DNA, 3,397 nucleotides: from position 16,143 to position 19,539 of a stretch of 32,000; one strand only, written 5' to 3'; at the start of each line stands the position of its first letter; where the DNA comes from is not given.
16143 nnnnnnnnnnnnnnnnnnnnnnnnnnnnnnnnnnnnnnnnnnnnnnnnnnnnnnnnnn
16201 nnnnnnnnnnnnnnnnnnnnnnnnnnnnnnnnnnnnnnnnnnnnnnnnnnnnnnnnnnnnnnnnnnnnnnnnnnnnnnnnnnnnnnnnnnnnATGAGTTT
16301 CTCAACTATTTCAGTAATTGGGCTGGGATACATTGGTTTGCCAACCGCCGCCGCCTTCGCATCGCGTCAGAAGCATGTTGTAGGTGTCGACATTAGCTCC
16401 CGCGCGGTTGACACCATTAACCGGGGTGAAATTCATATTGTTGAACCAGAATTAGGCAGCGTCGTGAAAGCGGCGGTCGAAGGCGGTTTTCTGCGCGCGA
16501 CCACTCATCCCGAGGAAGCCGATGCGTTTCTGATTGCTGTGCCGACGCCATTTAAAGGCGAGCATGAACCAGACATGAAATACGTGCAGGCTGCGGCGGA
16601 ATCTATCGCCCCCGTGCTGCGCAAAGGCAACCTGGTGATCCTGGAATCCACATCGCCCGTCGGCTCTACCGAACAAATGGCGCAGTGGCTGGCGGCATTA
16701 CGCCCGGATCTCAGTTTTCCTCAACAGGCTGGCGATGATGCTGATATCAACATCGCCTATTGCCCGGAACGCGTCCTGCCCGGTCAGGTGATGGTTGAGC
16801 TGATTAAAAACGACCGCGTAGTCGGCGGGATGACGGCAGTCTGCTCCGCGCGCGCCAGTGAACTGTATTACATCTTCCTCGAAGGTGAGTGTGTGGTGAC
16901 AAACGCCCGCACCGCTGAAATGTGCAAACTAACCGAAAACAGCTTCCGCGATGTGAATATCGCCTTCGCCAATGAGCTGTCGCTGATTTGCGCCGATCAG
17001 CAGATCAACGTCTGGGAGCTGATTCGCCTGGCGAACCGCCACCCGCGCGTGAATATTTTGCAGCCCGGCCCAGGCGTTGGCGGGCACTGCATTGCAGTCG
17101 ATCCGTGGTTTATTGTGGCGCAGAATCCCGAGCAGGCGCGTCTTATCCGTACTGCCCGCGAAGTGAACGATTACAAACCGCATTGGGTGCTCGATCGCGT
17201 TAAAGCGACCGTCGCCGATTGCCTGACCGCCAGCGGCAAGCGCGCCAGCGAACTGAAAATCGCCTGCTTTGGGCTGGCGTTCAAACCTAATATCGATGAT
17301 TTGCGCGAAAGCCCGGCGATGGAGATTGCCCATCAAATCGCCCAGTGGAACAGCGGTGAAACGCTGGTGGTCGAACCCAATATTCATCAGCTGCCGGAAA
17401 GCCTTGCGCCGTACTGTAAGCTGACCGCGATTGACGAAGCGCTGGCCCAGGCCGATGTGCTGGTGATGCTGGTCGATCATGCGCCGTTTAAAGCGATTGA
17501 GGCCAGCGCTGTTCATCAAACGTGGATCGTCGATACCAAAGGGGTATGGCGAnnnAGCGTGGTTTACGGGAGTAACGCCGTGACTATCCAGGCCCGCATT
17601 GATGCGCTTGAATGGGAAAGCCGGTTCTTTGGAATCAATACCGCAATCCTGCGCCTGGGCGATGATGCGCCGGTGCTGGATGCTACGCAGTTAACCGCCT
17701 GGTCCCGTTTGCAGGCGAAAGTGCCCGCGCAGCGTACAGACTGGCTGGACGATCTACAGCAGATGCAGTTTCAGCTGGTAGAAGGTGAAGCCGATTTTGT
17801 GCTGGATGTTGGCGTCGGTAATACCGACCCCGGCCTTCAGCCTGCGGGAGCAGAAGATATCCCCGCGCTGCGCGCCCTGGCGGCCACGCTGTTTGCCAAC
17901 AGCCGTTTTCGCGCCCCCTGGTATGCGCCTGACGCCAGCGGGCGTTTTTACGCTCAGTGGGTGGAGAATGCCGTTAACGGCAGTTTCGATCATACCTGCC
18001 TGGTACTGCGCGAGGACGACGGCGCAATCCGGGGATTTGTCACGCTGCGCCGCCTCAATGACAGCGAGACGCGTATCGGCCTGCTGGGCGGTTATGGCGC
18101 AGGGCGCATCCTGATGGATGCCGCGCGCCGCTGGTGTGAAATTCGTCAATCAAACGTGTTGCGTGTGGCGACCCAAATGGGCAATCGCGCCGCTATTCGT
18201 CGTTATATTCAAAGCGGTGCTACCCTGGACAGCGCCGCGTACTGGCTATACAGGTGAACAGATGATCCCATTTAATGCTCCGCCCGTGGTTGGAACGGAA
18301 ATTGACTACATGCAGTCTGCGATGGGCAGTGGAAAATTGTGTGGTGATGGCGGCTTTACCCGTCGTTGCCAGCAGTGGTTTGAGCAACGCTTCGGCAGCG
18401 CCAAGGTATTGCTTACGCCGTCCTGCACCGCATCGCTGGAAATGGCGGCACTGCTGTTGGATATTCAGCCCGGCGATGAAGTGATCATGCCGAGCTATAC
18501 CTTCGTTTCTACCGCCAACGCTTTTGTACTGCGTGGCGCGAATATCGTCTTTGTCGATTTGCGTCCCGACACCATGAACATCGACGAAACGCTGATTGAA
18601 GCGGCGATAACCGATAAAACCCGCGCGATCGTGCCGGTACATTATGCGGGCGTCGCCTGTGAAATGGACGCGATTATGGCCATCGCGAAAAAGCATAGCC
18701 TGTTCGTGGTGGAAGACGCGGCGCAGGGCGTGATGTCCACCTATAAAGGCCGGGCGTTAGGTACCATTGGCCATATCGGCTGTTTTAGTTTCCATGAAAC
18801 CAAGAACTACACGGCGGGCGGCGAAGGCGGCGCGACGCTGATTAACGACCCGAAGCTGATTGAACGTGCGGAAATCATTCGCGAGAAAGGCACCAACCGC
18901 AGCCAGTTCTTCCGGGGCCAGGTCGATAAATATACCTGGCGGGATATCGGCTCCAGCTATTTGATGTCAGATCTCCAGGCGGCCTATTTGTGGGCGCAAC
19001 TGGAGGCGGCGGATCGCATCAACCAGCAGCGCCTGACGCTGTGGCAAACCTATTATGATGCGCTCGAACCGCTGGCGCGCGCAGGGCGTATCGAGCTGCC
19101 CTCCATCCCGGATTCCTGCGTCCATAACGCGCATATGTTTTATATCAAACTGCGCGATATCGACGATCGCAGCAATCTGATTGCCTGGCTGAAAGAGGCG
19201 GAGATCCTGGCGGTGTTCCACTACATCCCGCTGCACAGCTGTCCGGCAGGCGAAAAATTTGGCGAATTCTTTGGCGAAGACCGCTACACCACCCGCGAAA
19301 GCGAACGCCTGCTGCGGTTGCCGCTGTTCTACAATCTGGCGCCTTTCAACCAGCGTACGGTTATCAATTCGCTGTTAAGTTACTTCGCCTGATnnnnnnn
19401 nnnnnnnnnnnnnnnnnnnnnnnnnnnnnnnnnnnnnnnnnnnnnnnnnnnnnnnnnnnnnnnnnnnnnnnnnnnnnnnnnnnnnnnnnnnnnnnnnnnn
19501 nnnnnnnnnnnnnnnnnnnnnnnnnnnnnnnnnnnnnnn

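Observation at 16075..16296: wecB reduced to a 73-codon in-frame stub, with the junction at a duplicated RPEA motif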

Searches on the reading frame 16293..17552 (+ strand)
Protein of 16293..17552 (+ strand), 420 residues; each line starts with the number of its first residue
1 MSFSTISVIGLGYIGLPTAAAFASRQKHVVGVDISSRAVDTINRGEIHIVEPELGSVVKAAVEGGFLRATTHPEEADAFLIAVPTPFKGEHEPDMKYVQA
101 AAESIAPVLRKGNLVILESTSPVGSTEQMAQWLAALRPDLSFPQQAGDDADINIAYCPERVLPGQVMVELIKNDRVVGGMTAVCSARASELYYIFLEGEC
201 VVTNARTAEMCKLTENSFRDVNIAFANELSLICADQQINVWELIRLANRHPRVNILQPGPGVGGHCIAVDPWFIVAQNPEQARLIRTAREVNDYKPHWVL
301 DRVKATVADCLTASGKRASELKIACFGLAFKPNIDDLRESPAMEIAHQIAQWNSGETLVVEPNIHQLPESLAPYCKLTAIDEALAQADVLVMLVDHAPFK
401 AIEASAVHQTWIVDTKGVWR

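Call 6: find_related_loci(query=window:16293-17552:+, collection=genome_contigs, flank=6000)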
Query window:16293-17552:+ (420 aa) in genome_contigs; peptide patterns used: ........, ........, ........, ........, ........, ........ (x = any residue, [..] = any of these).
600 stretches matched a pattern (row limit reached: there are more); 561 encode a relative of the query (tblastn E <= 1e-3); the best 80 are kept; 80 distinct loci.
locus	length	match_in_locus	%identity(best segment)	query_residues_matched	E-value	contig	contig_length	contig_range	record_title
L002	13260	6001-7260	97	1-420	0e+0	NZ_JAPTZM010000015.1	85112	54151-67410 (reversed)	Atlantibacter subterraneus strain FRCl NG-17308_subterranea_lib283092_6123_2_1_contig_16, whole genome shotgun sequence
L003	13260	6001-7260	92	1-420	0e+0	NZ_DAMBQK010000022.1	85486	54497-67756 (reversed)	MAG: Atlantibacter sp. isolate CTOTU49159 NODE_39_length_85486_cov_7.039424, whole genome shotgun sequence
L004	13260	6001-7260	91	1-420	0e+0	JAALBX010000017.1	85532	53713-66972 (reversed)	Citrobacter freundii strain M-21 NODE_17_length_85532_cov_83.999, whole genome shotgun sequence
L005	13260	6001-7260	86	1-420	0e+0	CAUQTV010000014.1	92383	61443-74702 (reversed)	MAG TPA_asm: uncultured Enterobacter sp. isolate ERR9968827_bin.2_MetaWRAP_v1.3_MAG genome assembly, contig: ERZ21615664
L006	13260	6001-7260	85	1-420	0e+0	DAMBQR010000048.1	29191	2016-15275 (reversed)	MAG TPA_asm: Pseudescherichia sp. isolate CTOTU49166 NODE_76_length_29191_cov_10.332098, whole genome shotgun sequence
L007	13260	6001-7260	86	1-420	0e+0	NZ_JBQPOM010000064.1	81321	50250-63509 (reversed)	Vagococcus sp. WN89Y soapdenovo_K_127_64, whole genome shotgun sequence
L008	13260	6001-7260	86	1-420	0e+0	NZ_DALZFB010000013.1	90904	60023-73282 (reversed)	MAG: Pseudescherichia sp. isolate CTOTU46913 NODE_37_length_90904_cov_15.066572, whole genome shotgun sequence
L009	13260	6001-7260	85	1-420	0e+0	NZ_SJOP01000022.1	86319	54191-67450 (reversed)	Kosakonia quasisacchari strain WCHEs120001 22, whole genome shotgun sequence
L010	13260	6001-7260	86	1-420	0e+0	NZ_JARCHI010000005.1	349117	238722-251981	Enterobacter pasteurii strain A-8 NODE_5_covk_21.991069_covr_63.102_cutoff_34, whole genome shotgun sequence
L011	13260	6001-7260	85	1-420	0e+0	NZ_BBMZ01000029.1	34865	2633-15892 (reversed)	Pseudescherichia vulneris NBRC 102420, whole genome shotgun sequence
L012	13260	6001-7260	85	1-420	0e+0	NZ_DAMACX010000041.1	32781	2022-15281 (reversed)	MAG: Pseudescherichia sp. isolate CTOTU48004 NODE_59_length_32781_cov_5.978977, whole genome shotgun sequence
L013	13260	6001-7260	85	1-420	0e+0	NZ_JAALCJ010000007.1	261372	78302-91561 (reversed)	Enterobacter cloacae strain M-7 NODE_7_length_261372_cov_93.2759, whole genome shotgun sequence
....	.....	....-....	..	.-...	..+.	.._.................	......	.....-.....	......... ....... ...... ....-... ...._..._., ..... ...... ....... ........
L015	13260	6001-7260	85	1-420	0e+0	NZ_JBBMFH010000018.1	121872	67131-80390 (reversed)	Enterobacter intestinihominis strain CLA-AC-H004 CLA-AC-H004_contig_18_length_121872, whole genome shotgun sequence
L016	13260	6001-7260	85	1-420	0e+0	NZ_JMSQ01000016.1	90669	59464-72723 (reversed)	Siccibacter colletis strain 1383 contig017, whole genome shotgun sequence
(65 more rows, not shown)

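Call 28: search_protein_families(library=ncbifam, proteins=[window:16293-17552:+])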
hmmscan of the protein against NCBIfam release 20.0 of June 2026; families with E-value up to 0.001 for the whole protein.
window:16293-17552:+ (420 aa): 7 families
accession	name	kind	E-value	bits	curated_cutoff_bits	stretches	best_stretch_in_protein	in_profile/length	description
NF008286.0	PRK11064.1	equivalog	3.1e-248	823.3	459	1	1-420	1-420/420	UDP-N-acetyl-D-mannosamine dehydrogenase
TIGR03026.1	NDP-sugDHase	subfamily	1.5e-116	389.6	189.8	1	5-416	2-412/413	nucleotide sugar dehydrogenase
NF040825.1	UDPMaNacDH_Arch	equivalog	3.1e-99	332.7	750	1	5-407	2-385/418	UDP-N-acetyl-D-mannosamine dehydrogenase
NF041297.1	UDPGDh_AglM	equivalog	5.4e-46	157.4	670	1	5-414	2-412/429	UDP-glucose 6-dehydrogenase AglM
NF047673.2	TeichurnBiosyTuaD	equivalog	2.3e-40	139.1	700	1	5-409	3-400/439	UDP-glucose 6-dehydrogenase TuaD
NF011729.0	PRK15182.1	equivalog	2.3e-38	132.1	592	1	5-403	8-395/425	Vi polysaccharide biosynthesis UDP-N-acetylglucosamine C-6 dehydrogenase TviB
NF011631.0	PRK15057.1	equivalog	5.8e-10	38.8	757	1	6-278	3-265/388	UDP-glucose 6-dehydrogenase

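Call 41: search_dna_similar(query=L002:4874-6001:+, collection=plasmids, mode=protein, max_rows=25)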
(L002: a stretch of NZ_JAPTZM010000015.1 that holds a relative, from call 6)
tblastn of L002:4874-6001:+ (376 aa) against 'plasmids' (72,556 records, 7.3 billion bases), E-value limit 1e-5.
Records with a match: 433; places in all: 591; records where one place covers at least 80% of the query: 424.
Best place of each record, by identity: 80-90% 14; 60-80% 171; <60% 248.
By first word of the organism name: Ralstonia 134; Priestia 40; Escherichia 16; Sinorhizobium 16; Enterococcus 15; Bacillus 11; Citrobacter 8; Lactiplantibacillus 8; Haloarcula 8; Haloferax 8; and 85 more.
By predicted mobility (MOB-suite, as given by PLSDB): non-mobilizable 247; mobilizable 153; conjugative 33.
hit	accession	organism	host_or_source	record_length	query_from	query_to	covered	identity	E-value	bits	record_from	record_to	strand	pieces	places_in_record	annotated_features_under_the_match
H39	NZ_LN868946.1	Salmonella enterica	Homo sapiens,feces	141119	1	376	100%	85.1%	0e+0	673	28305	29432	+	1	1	wecB: UDP-N-acetylglucosamine 2-epimerase (non-hydrolyzing) | wecC: UDP-N-acetyl-D-mannosamine dehydrogenase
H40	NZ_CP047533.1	Salmonella enterica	Clam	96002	1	376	100%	85.1%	0e+0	673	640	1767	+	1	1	wecB: UDP-N-acetylglucosamine 2-epimerase (non-hydrolyzing) | wecC: UDP-N-acetyl-D-mannosamine dehydrogenase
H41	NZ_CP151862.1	Citrobacter freundii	-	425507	1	376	100%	84.8%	0e+0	667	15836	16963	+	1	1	wecB: UDP-N-acetylglucosamine 2-epimerase (non-hydrolyzing) | wecC: UDP-N-acetyl-D-mannosamine dehydrogenase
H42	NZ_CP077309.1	Enterobacter hormaechei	-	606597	1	376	100%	84.3%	0e+0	664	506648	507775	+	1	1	wecB: UDP-N-acetylglucosamine 2-epimerase (non-hydrolyzing) | wecC: UDP-N-acetyl-D-mannosamine dehydrogenase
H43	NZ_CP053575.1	Citrobacter sp. TSA-1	cell culture,laboratory stock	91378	1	376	100%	84.3%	0e+0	655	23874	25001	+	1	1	wecB: UDP-N-acetylglucosamine 2-epimerase (non-hydrolyzing) | wecC: UDP-N-acetyl-D-mannosamine dehydrogenase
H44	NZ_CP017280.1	Enterobacter ludwigii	Homo sapiens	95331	1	373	99%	84.2%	0e+0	658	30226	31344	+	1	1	wecB: UDP-N-acetylglucosamine 2-epimerase (non-hydrolyzing)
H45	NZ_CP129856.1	Klebsiella pneumoniae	Homo sapiens,whole organism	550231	1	376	100%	83.0%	0e+0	649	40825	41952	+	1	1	wecB: UDP-N-acetylglucosamine 2-epimerase (non-hydrolyzing) | wecC: UDP-N-acetyl-D-mannosamine dehydrogenase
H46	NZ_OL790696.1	Escherichia coli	-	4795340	1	376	100%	81.9%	0e+0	632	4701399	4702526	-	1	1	none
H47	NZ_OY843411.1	Escherichia coli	hen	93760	1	376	100%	81.9%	0e+0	632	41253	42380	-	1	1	wecB: UDP-N-acetylglucosamine 2-epimerase (non-hydrolyzing) | wecC: UDP-N-acetyl-D-mannosamine dehydrogenase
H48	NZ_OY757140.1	Escherichia coli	hen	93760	1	376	100%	81.9%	0e+0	632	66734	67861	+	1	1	wecB: UDP-N-acetylglucosamine 2-epimerase (non-hydrolyzing) | wecC: UDP-N-acetyl-D-mannosamine dehydrogenase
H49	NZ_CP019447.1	Kosakonia cowanii JCM 10956 = DSM 18146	-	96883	1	376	100%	81.6%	0e+0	637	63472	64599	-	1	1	wecB: UDP-N-acetylglucosamine 2-epimerase (non-hydrolyzing) | wecC: UDP-N-acetyl-D-mannosamine dehydrogenase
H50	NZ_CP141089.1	Escherichia coli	Homo sapiens,Infected Human Urine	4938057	1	376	100%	81.6%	0e+0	631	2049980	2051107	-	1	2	none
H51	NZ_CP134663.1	Escherichia coli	Larus michahellis,bacteria,cloaca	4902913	1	376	100%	81.6%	0e+0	631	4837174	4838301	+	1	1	none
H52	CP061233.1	Escherichia coli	Sheep,cell culture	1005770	1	376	100%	80.5%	0e+0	638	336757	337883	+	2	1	wecC: UDP-N-acetyl-D-mannosamine dehydrogenase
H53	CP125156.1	Klebsiella pneumoniae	-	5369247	1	376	100%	79.3%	6e-168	656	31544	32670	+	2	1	wecC: UDP-N-acetyl-D-mannosamine dehydrogenase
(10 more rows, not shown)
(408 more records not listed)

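Call 42: get_annotated_region(hit=H47, flank=6000)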
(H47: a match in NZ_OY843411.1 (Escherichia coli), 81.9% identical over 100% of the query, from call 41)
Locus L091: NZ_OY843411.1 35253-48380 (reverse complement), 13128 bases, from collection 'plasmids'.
description: Escherichia coli isolate F524 plasmid pF524-3, complete sequence
organism: Escherichia coli (NCBI taxid 562)
taxonomy: Bacteria; Pseudomonadota; Gammaproteobacteria; Enterobacterales; Enterobacteriaceae; Escherichia; Escherichia coli
host: -; source: hen; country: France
typing (MOB-suite, as given by PLSDB): non-mobilizable
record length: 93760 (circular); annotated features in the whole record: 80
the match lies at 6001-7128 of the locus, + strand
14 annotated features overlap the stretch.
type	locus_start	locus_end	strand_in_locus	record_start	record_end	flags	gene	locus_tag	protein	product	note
CDS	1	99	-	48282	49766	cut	gppA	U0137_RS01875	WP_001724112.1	guanosine-5'-triphosphate,3'-diphosphate diphosphatase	GO:0015974 - guanosine pentaphosphate catabolic process [Evidence IEA]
CDS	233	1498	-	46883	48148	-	rhlB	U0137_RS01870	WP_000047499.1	ATP-dependent RNA helicase RhlB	-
CDS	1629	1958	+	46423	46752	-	trxA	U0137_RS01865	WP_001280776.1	thioredoxin TrxA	GO:0006662 - glycerol ether metabolic process [Evidence IEA]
CDS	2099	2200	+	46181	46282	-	rhoL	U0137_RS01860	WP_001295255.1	rho operon leader peptide RhoL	-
CDS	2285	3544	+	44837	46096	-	rho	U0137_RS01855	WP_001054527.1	transcription termination factor Rho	GO:0006353 - DNA-templated transcription termination [Evidence IEA]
CDS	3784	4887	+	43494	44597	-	wecA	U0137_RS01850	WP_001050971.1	UDP-N-acetylglucosamine--undecaprenyl-phosphate N-acetylglucosaminephosphotransferase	GO:0009246 - enterobacterial common antigen biosynthetic process [Evidence IEA]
CDS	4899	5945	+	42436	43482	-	wzzE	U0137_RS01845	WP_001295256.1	ECA polysaccharide chain length modulation protein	GO:0009246 - enterobacterial common antigen biosynthetic process [Evidence IEA]; GO:0009103 - lipopolysaccharide ...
CDS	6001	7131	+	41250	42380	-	wecB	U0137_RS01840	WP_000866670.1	UDP-N-acetylglucosamine 2-epimerase (non-hydrolyzing)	GO:0009103 - lipopolysaccharide biosynthetic process [Evidence IEA]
CDS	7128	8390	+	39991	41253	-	wecC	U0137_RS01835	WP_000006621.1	UDP-N-acetyl-D-mannosamine dehydrogenase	GO:0009246 - enterobacterial common antigen biosynthetic process [Evidence IEA]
CDS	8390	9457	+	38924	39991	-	rffG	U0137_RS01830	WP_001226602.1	dTDP-glucose 4,6-dehydratase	GO:0009225 - nucleotide-sugar metabolic process [Evidence IEA]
CDS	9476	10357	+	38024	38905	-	rfbA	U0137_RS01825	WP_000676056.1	glucose-1-phosphate thymidylyltransferase RfbA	GO:0019305 - dTDP-rhamnose biosynthetic process [Evidence IEA]; GO:0009243 - O antigen biosynthetic process [Evidence ...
CDS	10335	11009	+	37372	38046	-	rffC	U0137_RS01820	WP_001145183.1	dTDP-4-amino-4,6-dideoxy-D-galactose acyltransferase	-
CDS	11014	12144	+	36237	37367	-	rffA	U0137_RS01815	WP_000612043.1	dTDP-4-amino-4,6-dideoxygalactose transaminase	GO:0009246 - enterobacterial common antigen biosynthetic process [Evidence IEA]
CDS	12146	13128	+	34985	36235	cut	wzxE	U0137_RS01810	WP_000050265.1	lipid III flippase WzxE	GO:0009246 - enterobacterial common antigen biosynthetic process [Evidence IEA]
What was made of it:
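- Tried and rejected: The one I opened (pF524-3) is a chromosome fragment labelled as a plasmid, carrying rho, trxA and the whole wec operon (calls 41, 42).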

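Call 52: find_related_loci(query=L002:4874-6001:+, collection=metagenome_contigs, flank=3000)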
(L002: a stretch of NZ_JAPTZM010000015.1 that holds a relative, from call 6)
Query L002:4874-6001:+ (376 aa) in metagenome_contigs; peptide patterns used: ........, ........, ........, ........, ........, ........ (x = any residue, [..] = any of these).
600 stretches matched a pattern (row limit reached: there are more); 580 encode a relative of the query (tblastn E <= 1e-3); the best 80 are kept; 80 distinct loci.
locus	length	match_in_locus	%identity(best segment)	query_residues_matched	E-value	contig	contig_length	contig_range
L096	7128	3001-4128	93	1-376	0e+0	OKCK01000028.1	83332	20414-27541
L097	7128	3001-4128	88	1-376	0e+0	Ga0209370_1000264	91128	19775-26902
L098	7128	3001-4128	86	1-376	0e+0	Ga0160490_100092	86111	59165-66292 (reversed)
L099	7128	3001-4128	85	1-376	0e+0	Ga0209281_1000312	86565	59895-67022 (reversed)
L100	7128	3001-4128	85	1-376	0e+0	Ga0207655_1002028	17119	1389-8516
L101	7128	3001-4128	85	1-376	0e+0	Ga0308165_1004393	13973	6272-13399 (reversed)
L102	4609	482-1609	85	1-376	0e+0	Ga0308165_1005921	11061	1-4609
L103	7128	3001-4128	84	1-376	0e+0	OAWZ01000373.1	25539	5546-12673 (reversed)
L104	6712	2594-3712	84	1-373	0e+0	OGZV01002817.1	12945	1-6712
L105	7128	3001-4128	83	1-376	0e+0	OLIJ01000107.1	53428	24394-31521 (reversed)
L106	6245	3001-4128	83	1-376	0e+0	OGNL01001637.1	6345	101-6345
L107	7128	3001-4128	83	1-376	0e+0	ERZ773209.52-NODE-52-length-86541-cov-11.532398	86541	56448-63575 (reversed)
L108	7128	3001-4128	83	1-376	0e+0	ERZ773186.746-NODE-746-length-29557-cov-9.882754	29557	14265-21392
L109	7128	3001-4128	79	1-376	0e+0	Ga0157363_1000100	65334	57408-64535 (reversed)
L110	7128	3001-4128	81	1-376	0e+0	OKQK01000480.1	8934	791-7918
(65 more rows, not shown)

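Call 59: search_solved_structures(query=L002:4874-6001:+, max_evalue=1e-50)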
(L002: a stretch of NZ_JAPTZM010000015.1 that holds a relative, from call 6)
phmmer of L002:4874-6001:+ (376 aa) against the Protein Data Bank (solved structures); distinct sequences matched with E-value up to 1e-50: 17.
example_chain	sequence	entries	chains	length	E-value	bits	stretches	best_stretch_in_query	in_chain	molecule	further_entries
1f6d_A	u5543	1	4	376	1.5e-213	712.3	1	1-376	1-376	UDP-N-ACETYLGLUCOSAMINE 2-EPIMERASE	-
1vgv_A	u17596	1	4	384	1.6e-213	712.2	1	1-376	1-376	UDP-N-acetylglucosamine 2-epimerase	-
3dzc_A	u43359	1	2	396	2.6e-166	556.9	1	2-368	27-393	UDP-N-acetylglucosamine 2-epimerase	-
5dld_A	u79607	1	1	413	1.8e-147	494.9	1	2-371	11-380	UDP-N-Acetylglucosamine 2-epimerase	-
6vlb_A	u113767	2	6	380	2.7e-140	471.3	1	1-374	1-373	UDP-N-acetylglucosamine 2-epimerase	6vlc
8ahe_A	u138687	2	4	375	5.6e-122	411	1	1-369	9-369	UDP-N-acetylglucosamine 2-epimerase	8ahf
3beo_A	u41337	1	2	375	5.6e-122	411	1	1-369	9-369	UDP-N-acetylglucosamine 2-epimerase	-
4fkz_A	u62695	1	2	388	7e-120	404.1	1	1-369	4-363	UDP-N-acetylglucosamine 2-epimerase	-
1o6c_A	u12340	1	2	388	7e-120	404.1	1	1-369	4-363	UDP-N-acetylglucosamine 2-epimerase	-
9cm8_A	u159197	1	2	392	4.3e-117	395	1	1-370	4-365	UDP-N-acetylglucosamine 2-epimerase (non-hydrolyzing)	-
3ot5_A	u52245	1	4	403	1.1e-114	387.1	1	1-371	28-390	UDP-N-acetylglucosamine 2-epimerase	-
5enz_A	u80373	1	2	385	2.1e-113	382.8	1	2-370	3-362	UDP-GlcNAc 2-epimerase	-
7vza_A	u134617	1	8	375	4.4e-99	335.7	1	2-371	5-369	Putative UDP-N-acetylglucosamine 2-epimerase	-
7vyy_A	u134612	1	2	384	4.8e-99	335.6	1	2-371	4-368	Putative UDP-N-acetylglucosamine 2-epimerase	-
7vz6_A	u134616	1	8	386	4.9e-99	335.6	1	2-371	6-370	Putative UDP-N-acetylglucosamine 2-epimerase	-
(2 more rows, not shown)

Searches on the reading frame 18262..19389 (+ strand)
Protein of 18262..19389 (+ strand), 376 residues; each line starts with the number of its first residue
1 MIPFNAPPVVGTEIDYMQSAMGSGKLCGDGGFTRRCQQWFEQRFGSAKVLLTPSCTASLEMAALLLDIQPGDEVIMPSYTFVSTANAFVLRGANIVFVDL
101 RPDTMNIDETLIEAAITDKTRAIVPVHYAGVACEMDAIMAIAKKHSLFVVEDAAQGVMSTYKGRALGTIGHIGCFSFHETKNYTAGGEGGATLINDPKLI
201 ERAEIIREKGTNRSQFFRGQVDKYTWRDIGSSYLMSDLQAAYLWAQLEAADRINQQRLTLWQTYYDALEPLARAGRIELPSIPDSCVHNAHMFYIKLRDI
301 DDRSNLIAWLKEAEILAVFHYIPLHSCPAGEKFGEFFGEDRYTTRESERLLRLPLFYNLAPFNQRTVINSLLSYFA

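Call 28: search_protein_families(library=ncbifam, proteins=[window:18262-19389:+])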
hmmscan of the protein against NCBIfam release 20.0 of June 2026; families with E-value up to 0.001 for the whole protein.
window:18262-19389:+ (376 aa): 24 families
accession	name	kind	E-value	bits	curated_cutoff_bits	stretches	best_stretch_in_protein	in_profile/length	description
TIGR02379.1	ECA_wecE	subfamily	2.9e-216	717.4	434.85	1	1-375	1-375/376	dTDP-4-amino-4,6-dideoxy-D-glucose transaminase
NF008687.0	PRK11706.1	equivalog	4.1e-211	700.5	375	1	1-375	1-374/375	dTDP-4-amino-4,6-dideoxygalactose transaminase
TIGR03588.1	PseC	equivalog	8.6e-62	209.2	423.5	1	1-373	1-378/380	UDP-4-amino-4,6-dideoxy-N-acetyl-beta-L-altrosamine transaminase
NF008658.2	PRK11658.1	equivalog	1.2e-60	205.2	631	1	2-371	5-373/379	UDP-4-amino-4-deoxy-L-arabinose aminotransferase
TIGR04181.1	NHT_00031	hypoth_equivalog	2.8e-51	174.5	420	1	2-332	1-337/359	LegC family aminotransferase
NF011936.0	PRK15407.1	equivalog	1.2e-38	132.9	423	2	45-210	89-251/440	lipopolysaccharide biosynthesis protein RfbH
TIGR04427.1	PLP_DesI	equivalog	1e-35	123.6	650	1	16-271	37-280/390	dTDP-4-dehydro-6-deoxyglucose aminotransferase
NF041364.1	GntC_guanitoxin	equivalog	3.9e-09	35.9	415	1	48-153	62-174/356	guanitoxin biosynthesis PLP-dependent (S)-gamma-hydroxy-L-arginine cyclodehydratase GntC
NF005817.0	PRK07683.1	equivalog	4.5e-09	35.5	575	1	49-153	92-201/387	aminotransferase A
NF004770.0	PRK06108.1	subfamily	2.8e-08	33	422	1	36-153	86-210/396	pyridoxal phosphate-dependent aminotransferase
NF005816.0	PRK07682.1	equivalog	5.8e-08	31.8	620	1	48-153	92-203/390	aminotransferase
NF006569.0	PRK09082.1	subfamily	7.8e-08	31.8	420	1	47-152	92-202/386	methionine aminotransferase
NF004621.0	PRK05957.1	equivalog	1.1e-07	31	498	1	61-184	103-225/389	pyridoxal phosphate-dependent aminotransferase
NF005855.0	PRK07777.1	equivalog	2.9e-07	30.2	553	1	46-153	89-203/391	pyridoxal phosphate-dependent aminotransferase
NF006488.0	PRK08912.1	equivalog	5e-07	29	498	1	47-145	88-191/387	aminotransferase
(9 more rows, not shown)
